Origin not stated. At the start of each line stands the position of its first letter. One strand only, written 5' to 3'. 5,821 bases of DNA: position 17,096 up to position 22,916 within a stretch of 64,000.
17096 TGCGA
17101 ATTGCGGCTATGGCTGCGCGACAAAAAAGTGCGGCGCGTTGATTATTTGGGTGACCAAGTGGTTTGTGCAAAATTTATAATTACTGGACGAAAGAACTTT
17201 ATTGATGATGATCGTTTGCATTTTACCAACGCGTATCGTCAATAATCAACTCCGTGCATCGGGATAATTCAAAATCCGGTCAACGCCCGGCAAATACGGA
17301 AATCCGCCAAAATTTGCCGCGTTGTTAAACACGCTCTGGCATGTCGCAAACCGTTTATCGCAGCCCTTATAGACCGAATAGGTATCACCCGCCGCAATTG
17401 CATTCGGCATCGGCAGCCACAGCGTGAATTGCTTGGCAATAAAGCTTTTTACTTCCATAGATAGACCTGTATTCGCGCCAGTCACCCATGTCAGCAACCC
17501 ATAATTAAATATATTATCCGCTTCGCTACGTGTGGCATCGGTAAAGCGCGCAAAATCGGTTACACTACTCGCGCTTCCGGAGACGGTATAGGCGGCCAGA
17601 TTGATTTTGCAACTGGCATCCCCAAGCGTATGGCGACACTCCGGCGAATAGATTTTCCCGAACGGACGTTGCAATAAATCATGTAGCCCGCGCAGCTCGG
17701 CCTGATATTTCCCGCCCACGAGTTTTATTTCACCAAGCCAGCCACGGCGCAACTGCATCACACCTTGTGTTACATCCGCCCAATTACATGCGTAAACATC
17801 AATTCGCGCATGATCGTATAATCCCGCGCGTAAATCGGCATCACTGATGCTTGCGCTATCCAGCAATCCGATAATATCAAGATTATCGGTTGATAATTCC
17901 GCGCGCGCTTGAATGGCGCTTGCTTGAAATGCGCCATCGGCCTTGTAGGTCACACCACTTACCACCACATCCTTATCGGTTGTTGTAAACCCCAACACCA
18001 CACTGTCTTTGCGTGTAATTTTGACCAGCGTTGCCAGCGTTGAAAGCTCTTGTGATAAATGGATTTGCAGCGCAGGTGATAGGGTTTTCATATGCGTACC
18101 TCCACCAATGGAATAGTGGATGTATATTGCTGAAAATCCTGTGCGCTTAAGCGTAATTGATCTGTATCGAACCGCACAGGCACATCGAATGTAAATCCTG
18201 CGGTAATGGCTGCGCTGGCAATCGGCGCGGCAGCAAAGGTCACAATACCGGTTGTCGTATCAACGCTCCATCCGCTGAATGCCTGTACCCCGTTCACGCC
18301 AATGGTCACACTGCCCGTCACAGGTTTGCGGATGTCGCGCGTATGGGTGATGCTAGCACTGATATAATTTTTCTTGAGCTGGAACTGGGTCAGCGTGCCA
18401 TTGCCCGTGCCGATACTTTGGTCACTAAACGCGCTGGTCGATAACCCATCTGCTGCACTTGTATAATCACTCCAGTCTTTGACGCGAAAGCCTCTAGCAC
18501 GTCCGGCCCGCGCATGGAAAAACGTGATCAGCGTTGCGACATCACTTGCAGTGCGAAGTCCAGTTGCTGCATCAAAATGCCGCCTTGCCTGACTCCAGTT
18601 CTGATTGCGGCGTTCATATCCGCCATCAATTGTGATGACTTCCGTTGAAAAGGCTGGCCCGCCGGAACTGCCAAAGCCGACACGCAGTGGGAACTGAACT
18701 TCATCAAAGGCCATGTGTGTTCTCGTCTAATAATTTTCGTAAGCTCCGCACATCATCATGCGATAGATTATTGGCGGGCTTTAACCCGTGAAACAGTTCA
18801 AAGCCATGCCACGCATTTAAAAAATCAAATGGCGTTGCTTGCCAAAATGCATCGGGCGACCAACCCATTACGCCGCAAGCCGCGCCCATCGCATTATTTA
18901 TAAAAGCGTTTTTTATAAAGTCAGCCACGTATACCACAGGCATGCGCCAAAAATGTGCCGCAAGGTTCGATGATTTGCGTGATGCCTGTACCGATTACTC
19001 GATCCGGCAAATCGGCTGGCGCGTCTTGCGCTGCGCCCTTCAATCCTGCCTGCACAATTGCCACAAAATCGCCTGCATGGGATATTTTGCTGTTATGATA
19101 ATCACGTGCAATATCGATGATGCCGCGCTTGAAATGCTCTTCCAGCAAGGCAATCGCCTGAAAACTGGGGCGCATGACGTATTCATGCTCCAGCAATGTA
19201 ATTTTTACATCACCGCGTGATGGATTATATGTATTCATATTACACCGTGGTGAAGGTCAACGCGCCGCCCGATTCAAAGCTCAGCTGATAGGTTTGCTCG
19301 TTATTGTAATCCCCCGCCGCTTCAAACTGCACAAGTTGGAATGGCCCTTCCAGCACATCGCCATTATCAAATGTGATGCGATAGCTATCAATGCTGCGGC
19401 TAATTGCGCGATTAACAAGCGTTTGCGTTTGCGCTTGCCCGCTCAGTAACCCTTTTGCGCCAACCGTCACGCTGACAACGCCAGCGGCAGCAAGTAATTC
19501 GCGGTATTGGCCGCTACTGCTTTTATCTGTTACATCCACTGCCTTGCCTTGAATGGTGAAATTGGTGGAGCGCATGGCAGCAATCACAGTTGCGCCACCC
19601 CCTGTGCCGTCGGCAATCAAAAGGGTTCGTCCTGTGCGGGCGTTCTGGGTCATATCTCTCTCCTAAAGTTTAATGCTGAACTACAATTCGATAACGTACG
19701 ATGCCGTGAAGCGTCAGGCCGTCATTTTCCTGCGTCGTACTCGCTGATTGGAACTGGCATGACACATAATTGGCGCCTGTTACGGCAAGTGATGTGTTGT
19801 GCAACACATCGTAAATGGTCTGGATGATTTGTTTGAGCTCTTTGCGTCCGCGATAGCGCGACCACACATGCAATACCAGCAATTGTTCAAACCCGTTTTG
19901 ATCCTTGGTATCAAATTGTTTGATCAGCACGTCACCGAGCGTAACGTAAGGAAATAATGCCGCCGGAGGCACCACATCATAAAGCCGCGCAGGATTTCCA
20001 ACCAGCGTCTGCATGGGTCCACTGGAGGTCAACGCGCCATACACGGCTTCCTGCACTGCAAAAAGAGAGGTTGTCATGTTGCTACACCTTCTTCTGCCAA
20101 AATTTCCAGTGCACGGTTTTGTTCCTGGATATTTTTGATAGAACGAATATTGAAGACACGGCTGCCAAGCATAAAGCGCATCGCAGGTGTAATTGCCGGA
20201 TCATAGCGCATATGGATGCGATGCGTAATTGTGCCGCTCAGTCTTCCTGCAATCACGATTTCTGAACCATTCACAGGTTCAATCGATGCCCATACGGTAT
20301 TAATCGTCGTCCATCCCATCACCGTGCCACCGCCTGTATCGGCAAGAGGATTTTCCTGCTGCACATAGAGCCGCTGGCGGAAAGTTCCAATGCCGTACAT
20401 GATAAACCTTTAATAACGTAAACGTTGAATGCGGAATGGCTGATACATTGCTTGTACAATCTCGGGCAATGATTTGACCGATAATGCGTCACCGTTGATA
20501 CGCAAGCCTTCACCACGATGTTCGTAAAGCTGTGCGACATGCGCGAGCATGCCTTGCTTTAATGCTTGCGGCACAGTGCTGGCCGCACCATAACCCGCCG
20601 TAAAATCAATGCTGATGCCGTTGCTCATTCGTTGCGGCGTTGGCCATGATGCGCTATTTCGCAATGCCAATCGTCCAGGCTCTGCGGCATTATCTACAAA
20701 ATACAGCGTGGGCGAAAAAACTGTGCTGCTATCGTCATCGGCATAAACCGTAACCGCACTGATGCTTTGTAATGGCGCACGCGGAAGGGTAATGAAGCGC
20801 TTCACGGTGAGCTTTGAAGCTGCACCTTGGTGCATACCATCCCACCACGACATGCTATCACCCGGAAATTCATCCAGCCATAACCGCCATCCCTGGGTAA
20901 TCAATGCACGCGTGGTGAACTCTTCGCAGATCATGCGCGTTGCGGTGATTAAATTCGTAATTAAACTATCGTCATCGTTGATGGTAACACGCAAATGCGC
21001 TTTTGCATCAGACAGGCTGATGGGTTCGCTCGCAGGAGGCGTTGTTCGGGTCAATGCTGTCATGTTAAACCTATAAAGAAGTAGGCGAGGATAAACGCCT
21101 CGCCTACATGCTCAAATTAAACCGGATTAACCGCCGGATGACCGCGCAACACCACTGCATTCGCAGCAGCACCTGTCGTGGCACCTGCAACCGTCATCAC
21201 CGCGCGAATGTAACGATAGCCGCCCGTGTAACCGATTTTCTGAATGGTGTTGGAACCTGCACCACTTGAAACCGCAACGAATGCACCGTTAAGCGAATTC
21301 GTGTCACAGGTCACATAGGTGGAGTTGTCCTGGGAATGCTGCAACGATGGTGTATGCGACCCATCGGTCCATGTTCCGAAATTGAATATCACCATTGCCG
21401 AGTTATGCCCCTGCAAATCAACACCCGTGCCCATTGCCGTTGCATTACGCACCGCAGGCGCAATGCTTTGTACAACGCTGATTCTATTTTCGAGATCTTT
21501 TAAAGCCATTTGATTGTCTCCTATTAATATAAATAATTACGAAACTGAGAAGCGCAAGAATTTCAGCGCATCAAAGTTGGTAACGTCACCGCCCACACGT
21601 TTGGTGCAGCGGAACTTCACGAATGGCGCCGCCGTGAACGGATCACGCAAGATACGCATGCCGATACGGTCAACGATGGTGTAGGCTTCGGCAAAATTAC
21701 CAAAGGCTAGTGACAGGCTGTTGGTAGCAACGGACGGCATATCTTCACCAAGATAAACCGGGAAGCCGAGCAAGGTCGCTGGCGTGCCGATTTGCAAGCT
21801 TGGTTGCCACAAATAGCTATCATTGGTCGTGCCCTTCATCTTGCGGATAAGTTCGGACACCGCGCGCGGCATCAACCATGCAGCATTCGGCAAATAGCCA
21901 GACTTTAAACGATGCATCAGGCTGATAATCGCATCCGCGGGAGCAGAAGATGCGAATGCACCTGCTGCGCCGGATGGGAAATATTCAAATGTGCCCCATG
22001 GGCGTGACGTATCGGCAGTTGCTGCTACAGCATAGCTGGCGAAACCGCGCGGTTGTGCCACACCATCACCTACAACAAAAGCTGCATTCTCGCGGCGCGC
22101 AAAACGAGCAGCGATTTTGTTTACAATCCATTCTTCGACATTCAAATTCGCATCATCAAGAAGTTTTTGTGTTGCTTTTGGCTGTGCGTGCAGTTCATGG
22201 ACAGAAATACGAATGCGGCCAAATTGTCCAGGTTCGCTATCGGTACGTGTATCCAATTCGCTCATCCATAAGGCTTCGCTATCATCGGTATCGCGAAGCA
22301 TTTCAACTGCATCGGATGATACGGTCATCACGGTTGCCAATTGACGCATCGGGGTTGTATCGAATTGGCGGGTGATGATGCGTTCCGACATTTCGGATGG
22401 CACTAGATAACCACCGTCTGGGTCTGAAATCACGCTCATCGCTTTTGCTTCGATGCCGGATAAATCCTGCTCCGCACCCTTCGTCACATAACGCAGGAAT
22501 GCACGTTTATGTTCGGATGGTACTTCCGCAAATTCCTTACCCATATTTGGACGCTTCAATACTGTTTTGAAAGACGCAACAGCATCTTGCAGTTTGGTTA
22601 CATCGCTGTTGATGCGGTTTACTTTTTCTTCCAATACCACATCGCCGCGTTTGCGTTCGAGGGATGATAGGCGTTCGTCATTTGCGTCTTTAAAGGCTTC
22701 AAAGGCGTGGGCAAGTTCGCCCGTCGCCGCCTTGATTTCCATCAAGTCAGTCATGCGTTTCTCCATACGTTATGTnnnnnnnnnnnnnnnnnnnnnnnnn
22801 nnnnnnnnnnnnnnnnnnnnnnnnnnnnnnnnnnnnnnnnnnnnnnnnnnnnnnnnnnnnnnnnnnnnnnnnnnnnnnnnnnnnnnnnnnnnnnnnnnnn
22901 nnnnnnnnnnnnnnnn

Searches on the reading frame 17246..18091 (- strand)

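Call 86: search_protein_families(library=pfam, proteins=[window:17246-18091:-], max_evalue=0.001)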
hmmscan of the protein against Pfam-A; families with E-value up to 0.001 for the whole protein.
window:17246-18091:- (281 aa): 2 families
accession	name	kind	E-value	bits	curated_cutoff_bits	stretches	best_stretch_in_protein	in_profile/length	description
PF09931.15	Phage_phiJL001_Gp84_N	-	2.2e-54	184.4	26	1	5-164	1-160/160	Baseplate hub protein, N-terminal attachment domain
PF09356.15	Phage_BR0599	-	3e-28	98.4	22.9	1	194-271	2-80/80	Phage conserved hypothetical protein BR0599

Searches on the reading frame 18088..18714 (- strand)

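Call 86: search_protein_families(library=pfam, proteins=[window:18088-18714:-], max_evalue=0.001)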
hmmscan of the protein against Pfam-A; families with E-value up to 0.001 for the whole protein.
window:18088-18714:- (208 aa): 1 family
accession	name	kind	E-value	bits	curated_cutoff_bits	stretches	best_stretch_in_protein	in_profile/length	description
PF09343.15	DUF2460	-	4.4e-73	245.6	30.4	1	4-207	1-205/205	Conserved hypothetical protein 2217 (DUF2460)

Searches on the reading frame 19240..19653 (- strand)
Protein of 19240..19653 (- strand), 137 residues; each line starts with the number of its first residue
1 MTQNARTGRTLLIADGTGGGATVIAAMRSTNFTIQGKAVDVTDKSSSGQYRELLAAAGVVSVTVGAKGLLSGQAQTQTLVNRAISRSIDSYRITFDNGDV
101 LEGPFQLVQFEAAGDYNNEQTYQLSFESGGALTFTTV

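Call 86: search_protein_families(library=pfam, proteins=[window:19240-19653:-], max_evalue=0.001)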
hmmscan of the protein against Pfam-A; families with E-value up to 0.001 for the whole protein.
window:19240-19653:- (137 aa): 1 family
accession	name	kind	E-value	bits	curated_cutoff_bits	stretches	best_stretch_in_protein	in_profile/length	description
PF06199.17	Phage_tail_2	-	4.7e-23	82.1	23.8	1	11-134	9-132/132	Phage tail tube protein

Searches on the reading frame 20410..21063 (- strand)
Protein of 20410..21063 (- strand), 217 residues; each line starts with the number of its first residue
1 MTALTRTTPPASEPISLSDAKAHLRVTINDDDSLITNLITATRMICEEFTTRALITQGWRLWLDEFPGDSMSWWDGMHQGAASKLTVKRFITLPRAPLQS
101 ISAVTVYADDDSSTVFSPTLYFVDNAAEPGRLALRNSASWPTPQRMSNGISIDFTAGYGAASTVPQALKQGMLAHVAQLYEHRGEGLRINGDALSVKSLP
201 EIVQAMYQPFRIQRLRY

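Call 86: search_protein_families(library=pfam, proteins=[window:20410-21063:-], max_evalue=0.001)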
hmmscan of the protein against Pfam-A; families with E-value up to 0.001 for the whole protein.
window:20410-21063:- (217 aa): 1 family
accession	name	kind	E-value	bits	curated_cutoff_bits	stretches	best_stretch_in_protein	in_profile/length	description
PF05135.19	Phage_connect_1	-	1.4e-06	29.1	21.2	1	15-54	2-41/101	Phage gp6-like head-tail connector protein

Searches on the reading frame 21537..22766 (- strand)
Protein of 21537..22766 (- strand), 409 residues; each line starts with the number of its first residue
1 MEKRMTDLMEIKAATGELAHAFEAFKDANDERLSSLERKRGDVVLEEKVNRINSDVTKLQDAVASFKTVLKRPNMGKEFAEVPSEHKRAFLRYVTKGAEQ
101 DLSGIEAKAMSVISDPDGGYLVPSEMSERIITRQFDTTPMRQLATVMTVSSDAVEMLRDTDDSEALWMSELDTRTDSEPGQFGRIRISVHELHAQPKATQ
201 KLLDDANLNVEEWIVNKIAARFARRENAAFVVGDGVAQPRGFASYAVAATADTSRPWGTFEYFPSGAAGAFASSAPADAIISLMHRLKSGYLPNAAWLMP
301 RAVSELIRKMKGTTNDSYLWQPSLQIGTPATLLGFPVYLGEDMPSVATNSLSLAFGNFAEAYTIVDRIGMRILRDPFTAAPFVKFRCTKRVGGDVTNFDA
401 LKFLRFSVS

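Call 86: search_protein_families(library=pfam, proteins=[window:21537-22766:-], max_evalue=0.001)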
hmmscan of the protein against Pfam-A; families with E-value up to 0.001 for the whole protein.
window:21537-22766:- (409 aa): 1 family
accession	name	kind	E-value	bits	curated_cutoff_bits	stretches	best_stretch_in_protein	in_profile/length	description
PF05065.19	Phage_capsid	-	3.8e-81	273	24.2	1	118-406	1-280/280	Phage capsid family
